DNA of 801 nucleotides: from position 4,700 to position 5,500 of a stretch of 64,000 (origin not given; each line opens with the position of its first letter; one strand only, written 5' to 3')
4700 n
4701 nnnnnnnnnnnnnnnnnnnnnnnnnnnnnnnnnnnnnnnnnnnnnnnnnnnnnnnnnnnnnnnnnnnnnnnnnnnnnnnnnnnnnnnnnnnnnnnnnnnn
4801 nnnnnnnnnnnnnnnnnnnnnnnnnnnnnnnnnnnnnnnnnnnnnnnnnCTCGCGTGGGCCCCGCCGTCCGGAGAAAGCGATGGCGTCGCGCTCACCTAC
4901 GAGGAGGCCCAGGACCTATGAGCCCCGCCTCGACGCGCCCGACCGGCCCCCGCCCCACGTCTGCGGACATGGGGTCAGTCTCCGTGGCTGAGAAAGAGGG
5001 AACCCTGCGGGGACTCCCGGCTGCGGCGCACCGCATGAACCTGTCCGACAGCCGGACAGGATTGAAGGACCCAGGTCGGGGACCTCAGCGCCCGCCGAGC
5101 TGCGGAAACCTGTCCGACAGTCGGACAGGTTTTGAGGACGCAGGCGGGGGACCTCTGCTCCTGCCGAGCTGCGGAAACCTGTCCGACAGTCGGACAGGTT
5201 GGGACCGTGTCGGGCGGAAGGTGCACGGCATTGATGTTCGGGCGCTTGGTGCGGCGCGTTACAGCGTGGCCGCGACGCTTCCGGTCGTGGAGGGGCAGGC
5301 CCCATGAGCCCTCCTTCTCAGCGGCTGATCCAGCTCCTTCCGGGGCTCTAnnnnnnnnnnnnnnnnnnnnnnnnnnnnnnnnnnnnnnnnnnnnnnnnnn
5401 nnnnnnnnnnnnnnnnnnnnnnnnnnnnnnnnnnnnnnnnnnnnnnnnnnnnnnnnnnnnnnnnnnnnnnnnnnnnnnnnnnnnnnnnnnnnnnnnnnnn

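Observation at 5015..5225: Array of three 69-bp hairpin repeats inserted inside a translationally coupled operon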

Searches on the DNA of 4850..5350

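Call 50: search_rna_families(source=window, start=4850, end=5350, threshold=evalue, max_evalue=5)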
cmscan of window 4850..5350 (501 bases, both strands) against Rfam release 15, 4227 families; matches with E-value up to 5: 7.
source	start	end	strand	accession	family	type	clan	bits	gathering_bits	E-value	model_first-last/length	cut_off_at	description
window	5110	5197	+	RF00926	MIR1151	Gene; miRNA;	-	27.6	90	0.041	1-110/110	no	MIR1151 microRNA precursor family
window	5037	5132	-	RF01902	MIR439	Gene; miRNA;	-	26.7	90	0.0064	1-93/93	no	MIR439 microRNA precursor family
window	5106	5201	+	RF01902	MIR439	Gene; miRNA;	-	26.4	90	0.0077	1-93/93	no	MIR439 microRNA precursor family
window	5111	5196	+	RF00905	mir-789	Gene; miRNA;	-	20.2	100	0.36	1-97/97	no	mir-789 microRNA precursor family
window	5263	5347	+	RF01039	mir-937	Gene; miRNA;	-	19.1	99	1.9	1-86/86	no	mir-937 microRNA precursor family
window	5107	5200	-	RF00870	mir-423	Gene; miRNA;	-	17.6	71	0.9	1-81/81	no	mir-423 microRNA precursor family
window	5010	5112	-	RF02657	sot2652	Gene; sRNA;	-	14.3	61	0.85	82-187/187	no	Sense overlapping transcript RNA 2652 (sot)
